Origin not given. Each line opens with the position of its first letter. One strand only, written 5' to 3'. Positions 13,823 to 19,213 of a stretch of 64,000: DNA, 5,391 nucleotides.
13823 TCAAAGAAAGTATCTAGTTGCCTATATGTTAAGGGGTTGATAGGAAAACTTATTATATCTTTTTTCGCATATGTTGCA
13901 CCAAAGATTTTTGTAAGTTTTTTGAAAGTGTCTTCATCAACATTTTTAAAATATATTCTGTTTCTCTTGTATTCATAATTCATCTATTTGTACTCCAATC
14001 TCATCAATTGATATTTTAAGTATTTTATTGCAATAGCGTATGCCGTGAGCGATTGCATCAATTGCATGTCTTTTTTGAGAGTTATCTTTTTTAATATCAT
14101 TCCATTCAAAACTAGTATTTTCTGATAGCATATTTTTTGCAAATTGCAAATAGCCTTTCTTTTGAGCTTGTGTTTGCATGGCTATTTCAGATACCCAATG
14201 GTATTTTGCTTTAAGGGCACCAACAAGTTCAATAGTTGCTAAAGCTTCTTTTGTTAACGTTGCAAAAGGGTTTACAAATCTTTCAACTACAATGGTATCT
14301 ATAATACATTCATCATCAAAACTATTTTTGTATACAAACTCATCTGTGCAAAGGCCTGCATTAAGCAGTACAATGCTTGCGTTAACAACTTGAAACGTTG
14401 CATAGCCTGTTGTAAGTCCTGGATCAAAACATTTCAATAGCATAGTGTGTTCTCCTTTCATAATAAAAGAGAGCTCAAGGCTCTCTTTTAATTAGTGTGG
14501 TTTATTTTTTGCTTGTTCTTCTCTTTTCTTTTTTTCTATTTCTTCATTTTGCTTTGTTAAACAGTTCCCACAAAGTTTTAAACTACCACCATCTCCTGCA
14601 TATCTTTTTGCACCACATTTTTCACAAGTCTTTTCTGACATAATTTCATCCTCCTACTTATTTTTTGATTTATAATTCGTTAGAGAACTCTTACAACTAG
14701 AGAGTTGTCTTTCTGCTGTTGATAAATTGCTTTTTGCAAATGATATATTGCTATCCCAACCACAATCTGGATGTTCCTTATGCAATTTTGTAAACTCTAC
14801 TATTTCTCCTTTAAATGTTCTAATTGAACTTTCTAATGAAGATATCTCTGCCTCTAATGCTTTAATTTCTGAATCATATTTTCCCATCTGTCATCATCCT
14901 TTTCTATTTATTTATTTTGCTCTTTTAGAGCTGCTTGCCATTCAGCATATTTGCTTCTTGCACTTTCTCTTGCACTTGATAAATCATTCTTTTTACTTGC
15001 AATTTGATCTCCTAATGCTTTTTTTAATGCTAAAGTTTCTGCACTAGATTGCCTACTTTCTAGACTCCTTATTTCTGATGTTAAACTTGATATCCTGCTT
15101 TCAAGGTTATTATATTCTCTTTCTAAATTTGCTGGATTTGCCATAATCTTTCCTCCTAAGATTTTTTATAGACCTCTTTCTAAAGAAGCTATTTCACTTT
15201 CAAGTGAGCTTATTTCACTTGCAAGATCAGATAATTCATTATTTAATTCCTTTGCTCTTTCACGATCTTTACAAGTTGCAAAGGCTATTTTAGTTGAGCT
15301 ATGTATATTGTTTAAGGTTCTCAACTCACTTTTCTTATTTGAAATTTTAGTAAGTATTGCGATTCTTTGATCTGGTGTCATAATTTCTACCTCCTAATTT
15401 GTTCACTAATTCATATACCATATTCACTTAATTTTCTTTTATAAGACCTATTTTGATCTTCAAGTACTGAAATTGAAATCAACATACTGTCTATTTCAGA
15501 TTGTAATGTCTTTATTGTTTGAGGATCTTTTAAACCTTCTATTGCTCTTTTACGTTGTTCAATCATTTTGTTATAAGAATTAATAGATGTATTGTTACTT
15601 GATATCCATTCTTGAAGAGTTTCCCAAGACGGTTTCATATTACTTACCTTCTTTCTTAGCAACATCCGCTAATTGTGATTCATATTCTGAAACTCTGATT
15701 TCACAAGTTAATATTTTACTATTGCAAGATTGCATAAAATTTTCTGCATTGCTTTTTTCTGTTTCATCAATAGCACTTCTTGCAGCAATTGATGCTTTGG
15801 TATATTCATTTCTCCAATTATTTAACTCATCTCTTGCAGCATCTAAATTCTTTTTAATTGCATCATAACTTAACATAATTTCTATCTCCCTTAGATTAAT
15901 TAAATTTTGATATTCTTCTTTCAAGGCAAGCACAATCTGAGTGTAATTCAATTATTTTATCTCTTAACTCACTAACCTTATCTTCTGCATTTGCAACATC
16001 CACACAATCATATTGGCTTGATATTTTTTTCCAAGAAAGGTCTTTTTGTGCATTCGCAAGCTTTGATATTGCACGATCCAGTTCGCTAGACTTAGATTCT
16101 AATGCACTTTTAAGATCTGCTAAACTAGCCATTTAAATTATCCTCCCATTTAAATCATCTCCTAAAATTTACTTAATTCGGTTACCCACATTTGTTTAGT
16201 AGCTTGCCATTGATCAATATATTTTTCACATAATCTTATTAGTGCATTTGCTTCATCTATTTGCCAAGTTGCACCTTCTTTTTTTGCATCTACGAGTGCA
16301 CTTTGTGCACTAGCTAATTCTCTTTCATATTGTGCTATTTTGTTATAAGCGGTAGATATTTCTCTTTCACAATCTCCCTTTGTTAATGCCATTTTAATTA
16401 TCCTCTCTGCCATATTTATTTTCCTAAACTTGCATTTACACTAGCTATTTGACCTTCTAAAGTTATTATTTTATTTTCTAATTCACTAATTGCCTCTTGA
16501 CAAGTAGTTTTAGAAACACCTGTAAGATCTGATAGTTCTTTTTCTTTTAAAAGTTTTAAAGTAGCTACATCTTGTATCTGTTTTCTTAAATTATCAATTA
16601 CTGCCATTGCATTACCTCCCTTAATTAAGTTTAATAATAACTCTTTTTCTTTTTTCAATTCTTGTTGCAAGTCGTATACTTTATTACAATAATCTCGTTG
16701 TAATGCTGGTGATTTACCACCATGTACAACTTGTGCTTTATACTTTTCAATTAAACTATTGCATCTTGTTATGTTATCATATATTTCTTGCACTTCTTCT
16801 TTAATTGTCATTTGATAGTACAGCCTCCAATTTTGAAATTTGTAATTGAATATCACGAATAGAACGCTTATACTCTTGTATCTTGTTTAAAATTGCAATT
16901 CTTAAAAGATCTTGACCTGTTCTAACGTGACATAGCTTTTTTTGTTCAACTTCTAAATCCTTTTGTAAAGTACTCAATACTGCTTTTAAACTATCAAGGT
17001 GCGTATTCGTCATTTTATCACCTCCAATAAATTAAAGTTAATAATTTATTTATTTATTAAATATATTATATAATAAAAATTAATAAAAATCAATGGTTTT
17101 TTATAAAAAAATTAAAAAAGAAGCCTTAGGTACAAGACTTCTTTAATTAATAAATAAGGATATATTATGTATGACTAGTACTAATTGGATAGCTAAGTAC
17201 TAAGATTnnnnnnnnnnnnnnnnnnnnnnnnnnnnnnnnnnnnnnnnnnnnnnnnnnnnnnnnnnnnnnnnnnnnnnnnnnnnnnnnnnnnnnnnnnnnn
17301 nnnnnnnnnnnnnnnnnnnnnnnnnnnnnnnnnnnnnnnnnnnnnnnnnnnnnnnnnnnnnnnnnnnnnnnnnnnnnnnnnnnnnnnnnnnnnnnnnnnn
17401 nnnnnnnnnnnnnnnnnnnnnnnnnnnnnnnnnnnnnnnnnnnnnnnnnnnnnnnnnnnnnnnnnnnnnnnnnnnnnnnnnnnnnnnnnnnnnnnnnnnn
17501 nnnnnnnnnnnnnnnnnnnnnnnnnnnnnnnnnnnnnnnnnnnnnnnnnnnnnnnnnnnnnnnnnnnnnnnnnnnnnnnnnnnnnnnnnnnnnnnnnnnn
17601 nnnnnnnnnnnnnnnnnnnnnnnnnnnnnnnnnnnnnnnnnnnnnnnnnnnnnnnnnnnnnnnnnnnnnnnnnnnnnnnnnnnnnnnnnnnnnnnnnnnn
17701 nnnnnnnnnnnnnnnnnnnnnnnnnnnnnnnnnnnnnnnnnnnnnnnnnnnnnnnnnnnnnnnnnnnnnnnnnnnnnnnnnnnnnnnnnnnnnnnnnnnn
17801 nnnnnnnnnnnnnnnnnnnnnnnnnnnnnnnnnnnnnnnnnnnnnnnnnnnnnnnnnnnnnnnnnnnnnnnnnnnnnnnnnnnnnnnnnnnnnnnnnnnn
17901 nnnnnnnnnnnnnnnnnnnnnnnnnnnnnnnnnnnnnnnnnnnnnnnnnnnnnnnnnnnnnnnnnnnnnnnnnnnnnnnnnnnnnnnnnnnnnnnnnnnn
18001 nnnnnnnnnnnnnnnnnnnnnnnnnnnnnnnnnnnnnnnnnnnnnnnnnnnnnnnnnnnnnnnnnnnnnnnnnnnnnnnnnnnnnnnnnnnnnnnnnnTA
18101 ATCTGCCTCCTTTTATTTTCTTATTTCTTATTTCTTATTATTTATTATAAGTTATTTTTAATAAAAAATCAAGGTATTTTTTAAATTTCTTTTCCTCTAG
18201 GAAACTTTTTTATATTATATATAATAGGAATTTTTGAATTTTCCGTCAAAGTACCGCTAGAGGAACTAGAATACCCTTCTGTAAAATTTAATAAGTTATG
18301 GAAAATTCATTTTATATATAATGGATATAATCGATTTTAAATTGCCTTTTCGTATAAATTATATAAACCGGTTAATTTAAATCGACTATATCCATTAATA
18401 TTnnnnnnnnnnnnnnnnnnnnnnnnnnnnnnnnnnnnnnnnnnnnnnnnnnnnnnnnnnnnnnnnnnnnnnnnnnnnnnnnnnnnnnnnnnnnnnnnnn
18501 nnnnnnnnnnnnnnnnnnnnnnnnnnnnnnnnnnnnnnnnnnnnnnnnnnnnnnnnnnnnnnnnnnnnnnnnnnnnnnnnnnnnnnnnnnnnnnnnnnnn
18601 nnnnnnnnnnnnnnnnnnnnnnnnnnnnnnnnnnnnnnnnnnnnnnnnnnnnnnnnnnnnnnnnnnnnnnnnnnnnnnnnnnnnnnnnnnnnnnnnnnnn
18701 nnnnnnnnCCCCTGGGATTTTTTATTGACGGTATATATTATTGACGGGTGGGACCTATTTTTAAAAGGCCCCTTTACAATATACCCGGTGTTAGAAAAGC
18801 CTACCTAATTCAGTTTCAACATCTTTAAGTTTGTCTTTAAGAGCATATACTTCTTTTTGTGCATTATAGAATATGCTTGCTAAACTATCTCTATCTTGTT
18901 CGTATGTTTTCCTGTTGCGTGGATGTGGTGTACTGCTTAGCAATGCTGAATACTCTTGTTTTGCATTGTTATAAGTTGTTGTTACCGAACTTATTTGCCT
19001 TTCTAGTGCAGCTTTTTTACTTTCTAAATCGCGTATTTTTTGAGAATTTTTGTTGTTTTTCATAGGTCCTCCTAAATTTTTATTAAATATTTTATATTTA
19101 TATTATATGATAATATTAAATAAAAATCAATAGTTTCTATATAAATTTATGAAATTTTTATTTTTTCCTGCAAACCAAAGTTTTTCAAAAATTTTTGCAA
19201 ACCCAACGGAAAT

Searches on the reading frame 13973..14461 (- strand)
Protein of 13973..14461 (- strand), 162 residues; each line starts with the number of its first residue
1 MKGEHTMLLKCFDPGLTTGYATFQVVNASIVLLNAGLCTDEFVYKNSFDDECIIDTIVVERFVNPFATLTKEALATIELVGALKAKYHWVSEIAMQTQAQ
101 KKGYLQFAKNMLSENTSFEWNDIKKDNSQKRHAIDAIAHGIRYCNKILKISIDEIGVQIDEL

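Call 48: search_protein_families(library=pfam, proteins=[window:13973-14461:-], max_evalue=0.01)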
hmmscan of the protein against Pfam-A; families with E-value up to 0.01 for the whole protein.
window:13973-14461:- (162 aa): 1 family
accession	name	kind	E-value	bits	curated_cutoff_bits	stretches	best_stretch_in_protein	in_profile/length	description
PF01093.22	Clusterin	-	0.005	16.3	23.6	1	67-111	330-373/430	Clusterin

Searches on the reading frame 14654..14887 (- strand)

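Call 71: search_protein_families(library=pfam, proteins=[window:14654-14887:-], max_evalue=0.01)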
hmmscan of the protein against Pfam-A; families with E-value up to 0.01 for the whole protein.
window:14654-14887:- (77 aa): 2 families
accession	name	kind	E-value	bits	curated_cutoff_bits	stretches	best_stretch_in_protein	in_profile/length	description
PF05377.16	FlaC_arch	-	0.0034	18.2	27.8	0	8-31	2-25/55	Flagella accessory protein C (FlaC)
PF16888.10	YwqH-like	-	0.009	16.7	33.7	0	6-30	3-27/123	YwqH-like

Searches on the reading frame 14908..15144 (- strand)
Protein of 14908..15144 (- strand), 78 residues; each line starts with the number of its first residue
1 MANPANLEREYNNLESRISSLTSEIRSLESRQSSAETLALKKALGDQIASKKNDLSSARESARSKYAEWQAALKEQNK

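Call 71: search_protein_families(library=pfam, proteins=[window:14908-15144:-], max_evalue=0.01)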
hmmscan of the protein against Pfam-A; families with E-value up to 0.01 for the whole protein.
window:14908-15144:- (78 aa): 2 families
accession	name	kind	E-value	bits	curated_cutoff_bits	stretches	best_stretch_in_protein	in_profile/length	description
PF16326.10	ABC_tran_CTD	-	0.00078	20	32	1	7-69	6-64/69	ABC transporter C-terminal domain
PF24423.1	OVT1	-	0.0023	18.7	30.9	1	6-75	5-75/100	Major antigen, helical domain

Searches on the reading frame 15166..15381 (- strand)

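Call 71: search_protein_families(library=pfam, proteins=[window:15166-15381:-], max_evalue=0.01)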
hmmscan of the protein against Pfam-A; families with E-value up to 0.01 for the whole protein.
window:15166-15381:- (71 aa): 3 families
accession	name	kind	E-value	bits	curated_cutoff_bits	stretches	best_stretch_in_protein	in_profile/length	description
PF08898.15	DUF1843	-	0.0014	19.7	23.3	1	43-69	26-52/52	Domain of unknown function (DUF1843)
PF13870.11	CCDC113_CCDC96_CC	-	0.0069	16.6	31.6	1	7-69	52-112/177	CCDC113/CCDC96, coiled-coil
PF07716.20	bZIP_2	-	0.0079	16.7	22.3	1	38-69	22-53/54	Basic region leucine zipper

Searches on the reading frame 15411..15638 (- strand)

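Call 71: search_protein_families(library=pfam, proteins=[window:15411-15638:-], max_evalue=0.01)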
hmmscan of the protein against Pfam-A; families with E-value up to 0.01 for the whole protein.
window:15411-15638:- (75 aa): 3 families
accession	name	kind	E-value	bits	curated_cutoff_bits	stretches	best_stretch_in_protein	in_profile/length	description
PF04871.18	Uso1_p115_C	-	0.00028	21.6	28.4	1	19-74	48-101/121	Uso1 / p115 like vesicle tethering protein, C terminal region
PF11559.13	ADIP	-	0.0011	19.5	34.3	1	14-71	32-90/151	Afadin- and alpha -actinin-Binding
PF05377.16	FlaC_arch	-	0.0097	16.7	27.8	0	7-38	4-35/55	Flagella accessory protein C (FlaC)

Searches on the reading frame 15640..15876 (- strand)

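Call 71: search_protein_families(library=pfam, proteins=[window:15640-15876:-], max_evalue=0.01)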
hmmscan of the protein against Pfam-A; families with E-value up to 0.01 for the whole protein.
window:15640-15876:- (78 aa): 2 families
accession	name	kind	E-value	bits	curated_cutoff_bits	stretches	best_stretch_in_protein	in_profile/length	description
PF00261.25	Tropomyosin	-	0.00053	19.9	38.6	1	5-75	2-70/242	Tropomyosin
PF17749.6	MIP-T3_C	-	0.0009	19.7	25.8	1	5-72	74-136/154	Microtubule-binding protein MIP-T3 C-terminal region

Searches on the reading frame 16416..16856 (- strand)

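Call 48: search_protein_families(library=pfam, proteins=[window:16416-16856:-], max_evalue=0.01)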
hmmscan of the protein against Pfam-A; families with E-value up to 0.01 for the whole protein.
window:16416-16856:- (146 aa): 5 families
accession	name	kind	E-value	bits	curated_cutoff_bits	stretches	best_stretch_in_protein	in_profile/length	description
PF00392.27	GntR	-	0.00011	22.3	27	1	85-129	4-51/64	Bacterial regulatory proteins, gntR family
PF04967.18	HTH_10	-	0.0024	18.1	23.1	1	106-132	27-53/53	HTH DNA binding domain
PF04492.19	Phage_rep_O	-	0.0034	18.3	28.7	1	103-144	50-92/95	Bacteriophage replication protein O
PF13412.12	HTH_24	-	0.0047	16.9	21.9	0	106-129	21-44/48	Winged helix-turn-helix DNA-binding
PF14520.12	HHH_5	-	0.0073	17.2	27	0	89-127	17-56/57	Helix-hairpin-helix domain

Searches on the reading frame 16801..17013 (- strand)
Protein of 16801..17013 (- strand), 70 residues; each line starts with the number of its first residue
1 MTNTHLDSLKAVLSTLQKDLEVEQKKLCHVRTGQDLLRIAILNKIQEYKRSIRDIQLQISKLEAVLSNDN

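Call 72: search_protein_families(library=pfam, proteins=[window:16801-17013:-], max_evalue=0.01)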
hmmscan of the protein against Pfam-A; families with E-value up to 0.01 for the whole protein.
window:16801-17013:- (70 aa): 1 family
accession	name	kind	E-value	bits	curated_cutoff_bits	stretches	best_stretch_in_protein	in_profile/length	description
PF10376.14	Mei5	-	0.00031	21.1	28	1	4-63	106-166/207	Double-strand recombination repair protein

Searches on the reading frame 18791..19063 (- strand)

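Call 72: search_protein_families(library=pfam, proteins=[window:18791-19063:-], max_evalue=0.01)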
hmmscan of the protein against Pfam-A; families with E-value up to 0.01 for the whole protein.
window:18791-19063:- (90 aa): 2 families
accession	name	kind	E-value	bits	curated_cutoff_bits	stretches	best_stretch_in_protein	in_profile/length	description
PF16326.10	ABC_tran_CTD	-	0.0008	20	32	0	8-36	15-44/69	ABC transporter C-terminal domain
PF12325.13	TMF_TATA_bd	-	0.0054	17.3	29.1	0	7-50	18-61/115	TATA element modulatory factor 1 TATA binding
